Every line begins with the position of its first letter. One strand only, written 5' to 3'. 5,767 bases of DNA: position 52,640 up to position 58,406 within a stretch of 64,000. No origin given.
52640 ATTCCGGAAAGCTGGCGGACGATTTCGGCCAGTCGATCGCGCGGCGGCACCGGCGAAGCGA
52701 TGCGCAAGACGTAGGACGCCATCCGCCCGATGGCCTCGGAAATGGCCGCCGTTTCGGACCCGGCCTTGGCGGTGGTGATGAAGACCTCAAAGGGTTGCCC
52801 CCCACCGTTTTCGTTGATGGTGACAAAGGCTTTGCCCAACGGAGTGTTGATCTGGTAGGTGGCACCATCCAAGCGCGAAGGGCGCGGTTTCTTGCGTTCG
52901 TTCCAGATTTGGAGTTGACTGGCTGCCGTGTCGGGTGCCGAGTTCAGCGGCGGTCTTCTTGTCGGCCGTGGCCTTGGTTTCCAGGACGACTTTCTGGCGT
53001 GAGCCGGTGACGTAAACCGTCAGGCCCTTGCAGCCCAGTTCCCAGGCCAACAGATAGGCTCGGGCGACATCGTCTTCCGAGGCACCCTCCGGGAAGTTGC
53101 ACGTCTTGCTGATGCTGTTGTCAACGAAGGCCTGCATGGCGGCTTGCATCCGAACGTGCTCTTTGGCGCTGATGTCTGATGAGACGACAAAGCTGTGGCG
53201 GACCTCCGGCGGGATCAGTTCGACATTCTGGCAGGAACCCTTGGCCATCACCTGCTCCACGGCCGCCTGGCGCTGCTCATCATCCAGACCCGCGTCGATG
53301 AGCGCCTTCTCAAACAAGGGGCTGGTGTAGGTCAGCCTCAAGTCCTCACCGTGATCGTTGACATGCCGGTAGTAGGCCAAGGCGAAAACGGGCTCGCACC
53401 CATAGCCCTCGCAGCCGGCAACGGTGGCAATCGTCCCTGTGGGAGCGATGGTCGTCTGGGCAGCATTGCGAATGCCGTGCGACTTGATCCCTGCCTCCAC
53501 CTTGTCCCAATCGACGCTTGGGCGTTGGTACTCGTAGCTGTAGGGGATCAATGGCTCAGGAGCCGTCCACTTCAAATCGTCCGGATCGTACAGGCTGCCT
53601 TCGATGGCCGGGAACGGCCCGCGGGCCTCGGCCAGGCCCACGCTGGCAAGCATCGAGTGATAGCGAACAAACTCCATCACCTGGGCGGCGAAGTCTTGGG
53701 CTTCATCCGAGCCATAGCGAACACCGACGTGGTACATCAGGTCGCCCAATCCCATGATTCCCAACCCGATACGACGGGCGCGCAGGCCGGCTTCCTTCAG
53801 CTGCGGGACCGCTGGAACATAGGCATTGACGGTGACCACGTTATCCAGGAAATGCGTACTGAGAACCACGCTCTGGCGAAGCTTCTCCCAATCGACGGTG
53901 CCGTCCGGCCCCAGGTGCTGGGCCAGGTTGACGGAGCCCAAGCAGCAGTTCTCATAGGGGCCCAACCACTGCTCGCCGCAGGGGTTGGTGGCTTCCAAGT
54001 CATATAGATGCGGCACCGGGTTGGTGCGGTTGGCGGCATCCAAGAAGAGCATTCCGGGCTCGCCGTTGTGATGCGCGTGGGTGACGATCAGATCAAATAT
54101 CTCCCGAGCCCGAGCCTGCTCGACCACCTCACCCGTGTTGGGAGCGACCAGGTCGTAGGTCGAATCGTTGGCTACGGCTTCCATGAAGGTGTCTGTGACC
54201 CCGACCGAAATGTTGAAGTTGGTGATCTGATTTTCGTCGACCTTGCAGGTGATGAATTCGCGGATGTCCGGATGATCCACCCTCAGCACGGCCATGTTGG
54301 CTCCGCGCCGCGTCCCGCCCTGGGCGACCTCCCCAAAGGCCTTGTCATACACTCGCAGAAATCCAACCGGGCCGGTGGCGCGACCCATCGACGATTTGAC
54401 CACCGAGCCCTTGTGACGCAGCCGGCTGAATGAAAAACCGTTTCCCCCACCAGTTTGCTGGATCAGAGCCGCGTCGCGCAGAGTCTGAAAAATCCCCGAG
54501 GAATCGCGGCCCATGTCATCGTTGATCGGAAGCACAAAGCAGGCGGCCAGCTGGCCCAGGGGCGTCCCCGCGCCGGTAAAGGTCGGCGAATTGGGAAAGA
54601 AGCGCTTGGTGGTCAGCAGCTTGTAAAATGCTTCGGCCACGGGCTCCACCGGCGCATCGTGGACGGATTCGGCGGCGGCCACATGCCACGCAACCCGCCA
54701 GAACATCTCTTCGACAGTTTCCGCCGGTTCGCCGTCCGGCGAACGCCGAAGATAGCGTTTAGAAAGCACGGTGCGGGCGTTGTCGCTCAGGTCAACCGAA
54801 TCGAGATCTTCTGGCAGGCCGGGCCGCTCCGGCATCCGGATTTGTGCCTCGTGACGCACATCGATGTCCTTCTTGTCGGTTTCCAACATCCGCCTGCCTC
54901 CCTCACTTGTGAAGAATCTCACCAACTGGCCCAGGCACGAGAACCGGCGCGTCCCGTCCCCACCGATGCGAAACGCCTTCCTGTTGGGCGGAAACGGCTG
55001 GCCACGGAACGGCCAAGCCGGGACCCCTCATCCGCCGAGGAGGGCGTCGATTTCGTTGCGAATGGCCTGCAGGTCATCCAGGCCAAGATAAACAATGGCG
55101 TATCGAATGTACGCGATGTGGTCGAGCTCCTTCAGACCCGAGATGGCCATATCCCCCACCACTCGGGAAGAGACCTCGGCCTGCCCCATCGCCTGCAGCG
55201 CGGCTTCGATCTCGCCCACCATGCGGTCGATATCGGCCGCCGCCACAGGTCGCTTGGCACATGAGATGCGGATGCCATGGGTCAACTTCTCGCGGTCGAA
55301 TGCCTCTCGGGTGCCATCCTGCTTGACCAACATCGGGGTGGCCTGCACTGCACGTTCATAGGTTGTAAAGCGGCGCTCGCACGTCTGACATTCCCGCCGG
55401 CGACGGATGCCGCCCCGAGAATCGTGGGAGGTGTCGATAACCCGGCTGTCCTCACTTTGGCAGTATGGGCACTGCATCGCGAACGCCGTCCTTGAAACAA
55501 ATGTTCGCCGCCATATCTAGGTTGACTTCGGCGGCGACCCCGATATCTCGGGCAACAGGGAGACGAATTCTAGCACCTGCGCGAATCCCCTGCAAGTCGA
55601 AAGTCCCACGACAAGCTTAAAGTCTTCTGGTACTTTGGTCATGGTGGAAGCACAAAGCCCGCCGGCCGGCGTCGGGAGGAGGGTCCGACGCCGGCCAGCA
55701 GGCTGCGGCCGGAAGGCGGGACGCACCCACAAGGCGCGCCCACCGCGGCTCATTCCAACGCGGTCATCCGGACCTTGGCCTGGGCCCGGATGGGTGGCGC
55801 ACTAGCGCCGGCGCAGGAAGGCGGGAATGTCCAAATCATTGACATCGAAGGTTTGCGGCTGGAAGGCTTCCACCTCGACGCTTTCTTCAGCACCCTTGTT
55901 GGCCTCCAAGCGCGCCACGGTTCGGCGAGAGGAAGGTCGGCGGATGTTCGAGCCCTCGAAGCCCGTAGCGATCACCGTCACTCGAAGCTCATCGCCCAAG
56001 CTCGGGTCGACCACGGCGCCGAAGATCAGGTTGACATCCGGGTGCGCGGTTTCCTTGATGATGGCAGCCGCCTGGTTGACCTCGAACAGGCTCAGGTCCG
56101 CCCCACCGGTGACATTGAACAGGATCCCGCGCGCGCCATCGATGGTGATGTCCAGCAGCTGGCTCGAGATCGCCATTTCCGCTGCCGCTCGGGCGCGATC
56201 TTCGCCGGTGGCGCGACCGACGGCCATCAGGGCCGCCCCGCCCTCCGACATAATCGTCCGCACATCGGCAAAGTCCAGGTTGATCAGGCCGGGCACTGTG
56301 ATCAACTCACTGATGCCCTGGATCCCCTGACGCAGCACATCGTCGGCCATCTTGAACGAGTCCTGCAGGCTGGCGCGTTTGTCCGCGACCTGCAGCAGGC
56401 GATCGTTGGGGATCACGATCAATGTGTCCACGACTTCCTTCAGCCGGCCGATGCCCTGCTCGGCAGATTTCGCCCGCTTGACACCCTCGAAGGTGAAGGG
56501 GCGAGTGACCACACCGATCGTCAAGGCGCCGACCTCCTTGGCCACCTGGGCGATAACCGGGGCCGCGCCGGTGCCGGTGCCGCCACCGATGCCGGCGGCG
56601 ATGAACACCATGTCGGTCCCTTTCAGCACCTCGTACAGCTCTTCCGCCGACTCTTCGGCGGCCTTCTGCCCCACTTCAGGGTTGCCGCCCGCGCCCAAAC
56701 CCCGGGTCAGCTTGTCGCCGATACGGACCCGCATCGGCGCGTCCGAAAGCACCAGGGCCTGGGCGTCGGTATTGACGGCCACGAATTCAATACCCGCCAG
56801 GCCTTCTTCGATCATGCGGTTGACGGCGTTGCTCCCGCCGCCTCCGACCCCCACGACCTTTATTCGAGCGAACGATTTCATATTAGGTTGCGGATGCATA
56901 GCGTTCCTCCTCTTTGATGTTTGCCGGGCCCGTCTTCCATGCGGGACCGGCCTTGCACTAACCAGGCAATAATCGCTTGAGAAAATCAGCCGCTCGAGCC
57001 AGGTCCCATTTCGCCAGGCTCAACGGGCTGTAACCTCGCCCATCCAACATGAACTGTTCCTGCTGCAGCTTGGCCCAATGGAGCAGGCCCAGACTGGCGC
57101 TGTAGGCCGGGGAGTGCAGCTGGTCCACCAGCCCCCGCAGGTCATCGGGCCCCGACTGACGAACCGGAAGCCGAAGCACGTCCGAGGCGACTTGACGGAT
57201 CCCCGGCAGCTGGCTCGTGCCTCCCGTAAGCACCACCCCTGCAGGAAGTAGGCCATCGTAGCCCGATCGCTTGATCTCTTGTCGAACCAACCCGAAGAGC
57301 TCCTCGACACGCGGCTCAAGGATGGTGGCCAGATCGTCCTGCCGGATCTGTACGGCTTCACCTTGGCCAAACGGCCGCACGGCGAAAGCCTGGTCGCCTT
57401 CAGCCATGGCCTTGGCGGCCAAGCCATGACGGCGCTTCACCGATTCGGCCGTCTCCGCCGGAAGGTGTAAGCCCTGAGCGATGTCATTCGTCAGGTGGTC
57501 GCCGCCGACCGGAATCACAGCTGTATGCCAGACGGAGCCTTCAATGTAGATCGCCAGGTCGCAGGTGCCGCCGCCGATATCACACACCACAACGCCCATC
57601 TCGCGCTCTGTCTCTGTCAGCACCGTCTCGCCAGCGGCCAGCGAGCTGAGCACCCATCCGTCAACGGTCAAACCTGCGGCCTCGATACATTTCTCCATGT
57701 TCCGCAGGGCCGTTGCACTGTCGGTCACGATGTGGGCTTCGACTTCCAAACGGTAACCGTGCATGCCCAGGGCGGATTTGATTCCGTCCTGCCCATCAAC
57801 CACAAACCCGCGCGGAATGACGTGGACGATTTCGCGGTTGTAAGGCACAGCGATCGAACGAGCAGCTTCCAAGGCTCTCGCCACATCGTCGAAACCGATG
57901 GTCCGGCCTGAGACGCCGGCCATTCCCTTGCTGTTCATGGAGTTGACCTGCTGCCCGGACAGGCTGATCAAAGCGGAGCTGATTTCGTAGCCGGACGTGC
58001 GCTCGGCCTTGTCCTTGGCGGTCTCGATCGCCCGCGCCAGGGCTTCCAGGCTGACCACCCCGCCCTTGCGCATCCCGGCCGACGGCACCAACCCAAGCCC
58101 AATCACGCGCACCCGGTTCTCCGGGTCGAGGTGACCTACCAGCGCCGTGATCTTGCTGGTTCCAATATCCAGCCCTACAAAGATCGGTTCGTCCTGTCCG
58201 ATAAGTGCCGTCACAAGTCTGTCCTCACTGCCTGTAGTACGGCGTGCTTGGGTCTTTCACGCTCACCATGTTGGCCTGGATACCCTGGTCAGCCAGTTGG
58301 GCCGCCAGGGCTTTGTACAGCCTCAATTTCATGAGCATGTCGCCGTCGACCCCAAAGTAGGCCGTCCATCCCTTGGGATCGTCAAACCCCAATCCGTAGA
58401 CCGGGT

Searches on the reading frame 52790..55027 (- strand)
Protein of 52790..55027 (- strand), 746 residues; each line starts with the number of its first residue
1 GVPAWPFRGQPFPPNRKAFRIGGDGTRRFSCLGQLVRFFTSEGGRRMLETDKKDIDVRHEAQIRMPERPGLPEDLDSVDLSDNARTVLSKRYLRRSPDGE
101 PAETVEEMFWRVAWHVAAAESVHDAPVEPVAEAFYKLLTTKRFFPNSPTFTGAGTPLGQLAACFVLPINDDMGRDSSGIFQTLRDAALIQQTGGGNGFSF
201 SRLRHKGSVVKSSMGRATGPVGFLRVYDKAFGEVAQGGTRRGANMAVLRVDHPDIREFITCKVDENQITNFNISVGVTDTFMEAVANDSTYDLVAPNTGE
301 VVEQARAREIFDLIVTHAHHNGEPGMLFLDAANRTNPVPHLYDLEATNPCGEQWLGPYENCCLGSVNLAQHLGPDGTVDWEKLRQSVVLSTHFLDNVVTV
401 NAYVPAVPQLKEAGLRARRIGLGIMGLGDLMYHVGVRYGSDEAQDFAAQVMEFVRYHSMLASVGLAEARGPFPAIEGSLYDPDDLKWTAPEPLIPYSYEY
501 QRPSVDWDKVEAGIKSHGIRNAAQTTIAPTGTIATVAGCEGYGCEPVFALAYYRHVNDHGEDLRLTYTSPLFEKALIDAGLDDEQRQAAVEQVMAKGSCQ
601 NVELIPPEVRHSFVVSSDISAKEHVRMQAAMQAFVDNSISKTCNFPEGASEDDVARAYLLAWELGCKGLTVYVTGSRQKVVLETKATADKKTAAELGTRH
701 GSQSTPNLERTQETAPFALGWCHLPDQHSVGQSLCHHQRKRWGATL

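Call 11: search_protein_families(library=pfam, proteins=[window:52790-55027:-])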
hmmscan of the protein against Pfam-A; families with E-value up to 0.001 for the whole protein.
window:52790-55027:- (746 aa): 2 families
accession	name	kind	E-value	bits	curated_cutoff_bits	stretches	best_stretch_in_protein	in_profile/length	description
PF02867.20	Ribonuc_red_lgC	-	1.1e-129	433.9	23.9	1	161-672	1-523/523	Ribonucleotide reductase, barrel domain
PF00317.26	Ribonuc_red_lgN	-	2.3e-21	76.1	28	1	79-158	2-77/77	Ribonucleotide reductase, all-alpha domain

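Call 69: search_protein_families(library=ncbifam, proteins=[window:52790-54889:-])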
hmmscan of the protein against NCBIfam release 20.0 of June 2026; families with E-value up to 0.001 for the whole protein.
window:52790-54889:- (700 aa): 21 families
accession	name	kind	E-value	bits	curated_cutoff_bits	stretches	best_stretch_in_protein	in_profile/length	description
NF006417.0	PRK08665.1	equivalog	4.6e-223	742.7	961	1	28-654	6-591/759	vitamin B12-dependent ribonucleotide reductase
TIGR02504.1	NrdJ_Z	equivalog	3.1e-193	643.7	399.95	1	39-636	2-606/606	adenosylcobalamin-dependent ribonucleoside-diphosphate reductase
NF005010.0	PRK06406.1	subfamily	4.9e-171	570.7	1125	2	81-440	216-569/771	vitamin B12-dependent ribonucleotide reductase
NF006207.0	PRK08332.1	equivalog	3.1e-104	349.5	2400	3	303-639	1241-1565/1684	vitamin B12-dependent ribonucleotide reductase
TIGR02506.1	NrdE_NrdA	equivalog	6.3e-99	332.1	341.05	1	39-626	4-612/616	ribonucleoside-diphosphate reductase subunit alpha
NF005122.0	PRK06556.1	equivalog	1e-97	328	859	2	223-655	286-727/960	vitamin B12-dependent ribonucleotide reductase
NF005991.0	PRK08115.1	equivalog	6.4e-84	282.5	854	3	257-509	431-675/858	vitamin B12-dependent ribonucleotide reductase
NF005401.0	PRK06948.1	subfamily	7.9e-82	275.8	906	2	33-513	12-490/604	ribonucleotide reductase-like protein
NF005544.0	PRK07207.1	equivalog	3.6e-81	273.3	965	1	45-658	307-939/965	ribonucleoside-diphosphate reductase subunit alpha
NF006577.0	PRK09102.1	equivalog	1.6e-73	248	620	2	32-431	23-415/604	ribonucleoside-diphosphate reductase subunit alpha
NF005101.0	PRK06539.1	equivalog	3.8e-72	243.5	988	2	258-657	395-788/822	ribonucleoside-diphosphate reductase subunit alpha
NF005736.0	PRK07562.1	equivalog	5.7e-71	239.5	1737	4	224-429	396-600/1222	vitamin B12-dependent ribonucleotide reductase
NF009029.0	PRK12365.1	equivalog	1.3e-60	205.5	1350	2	259-632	626-996/1046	ribonucleoside-diphosphate reductase subunit alpha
NF006279.0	PRK08447.1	equivalog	2.2e-52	178.5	1082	2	42-252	145-351/789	ribonucleoside-diphosphate reductase subunit alpha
NF006665.0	PRK09209.1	equivalog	9.9e-50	169.6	1057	2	40-251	162-371/761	ribonucleoside-diphosphate reductase subunit alpha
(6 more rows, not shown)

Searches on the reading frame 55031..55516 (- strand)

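Call 12: search_protein_families(library=pfam, proteins=[window:55031-55516:-])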
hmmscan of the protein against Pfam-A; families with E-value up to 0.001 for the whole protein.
window:55031-55516:- (162 aa): 2 families
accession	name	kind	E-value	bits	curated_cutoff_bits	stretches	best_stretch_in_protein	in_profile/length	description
PF22811.2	Zn_ribbon_NrdR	-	1e-16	61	27.2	1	14-54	1-42/42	Transcriptional repressor NrdR-like, N-terminal domain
PF03477.21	ATP-cone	-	1.7e-16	60.9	25.8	1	63-143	3-82/88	ATP cone domain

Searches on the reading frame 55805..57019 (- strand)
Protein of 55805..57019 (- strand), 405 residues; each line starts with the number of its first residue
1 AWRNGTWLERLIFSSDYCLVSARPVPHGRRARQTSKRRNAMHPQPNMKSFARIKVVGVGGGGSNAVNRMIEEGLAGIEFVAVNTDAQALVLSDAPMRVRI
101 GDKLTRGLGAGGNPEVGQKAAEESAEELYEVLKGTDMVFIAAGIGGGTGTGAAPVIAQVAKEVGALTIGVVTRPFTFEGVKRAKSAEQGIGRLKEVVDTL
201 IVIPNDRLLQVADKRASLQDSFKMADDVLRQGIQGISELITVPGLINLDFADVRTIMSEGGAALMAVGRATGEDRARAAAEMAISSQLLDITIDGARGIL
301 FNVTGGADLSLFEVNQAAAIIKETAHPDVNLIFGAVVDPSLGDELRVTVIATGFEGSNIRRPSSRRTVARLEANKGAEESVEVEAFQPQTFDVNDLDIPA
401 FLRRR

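Call 12: search_protein_families(library=pfam, proteins=[window:55805-57019:-])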
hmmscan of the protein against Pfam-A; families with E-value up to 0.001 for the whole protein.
window:55805-57019:- (405 aa): 2 families
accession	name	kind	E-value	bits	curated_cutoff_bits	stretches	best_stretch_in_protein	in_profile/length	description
PF00091.31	Tubulin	-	1.3e-50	172.8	33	1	52-212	1-189/190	Tubulin/FtsZ family, GTPase domain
PF12327.13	FtsZ_C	-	7.7e-34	116.3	27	1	261-355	1-95/95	FtsZ family, C-terminal domain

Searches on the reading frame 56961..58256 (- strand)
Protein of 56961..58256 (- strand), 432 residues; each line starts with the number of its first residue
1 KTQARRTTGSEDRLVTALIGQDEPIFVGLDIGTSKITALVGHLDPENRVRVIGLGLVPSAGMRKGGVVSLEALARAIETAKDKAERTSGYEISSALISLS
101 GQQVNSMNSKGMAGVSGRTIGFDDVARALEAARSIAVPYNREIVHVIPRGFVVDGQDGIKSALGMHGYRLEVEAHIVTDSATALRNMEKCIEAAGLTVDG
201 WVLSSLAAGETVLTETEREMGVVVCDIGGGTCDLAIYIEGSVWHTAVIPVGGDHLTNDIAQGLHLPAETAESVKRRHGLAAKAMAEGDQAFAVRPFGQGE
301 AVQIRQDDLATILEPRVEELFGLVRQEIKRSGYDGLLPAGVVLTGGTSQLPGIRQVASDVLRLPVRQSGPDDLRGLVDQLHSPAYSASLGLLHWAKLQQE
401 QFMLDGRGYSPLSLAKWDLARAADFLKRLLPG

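Call 12: search_protein_families(library=pfam, proteins=[window:56961-58256:-])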
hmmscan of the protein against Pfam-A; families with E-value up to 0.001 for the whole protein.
window:56961-58256:- (432 aa): 5 families
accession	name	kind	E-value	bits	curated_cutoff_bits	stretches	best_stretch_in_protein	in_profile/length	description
PF14450.12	FtsA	-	5.9e-44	149.9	31.8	2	223-390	1-127/127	Cell division protein FtsA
PF02491.25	SHS2_FTSA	-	3.5e-26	91.8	25.4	1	101-178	1-79/79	SHS2 domain inserted in FTSA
PF06723.19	MreB_Mbl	-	9.4e-14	51.4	27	1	216-367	141-303/327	MreB/Mbl protein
PF11104.14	PilM_2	-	2e-07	30.7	27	1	190-283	144-243/340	Type IV pilus assembly protein PilM;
PF06277.17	EutA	-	3.6e-06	26.6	27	1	208-259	132-182/475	Ethanolamine utilisation protein EutA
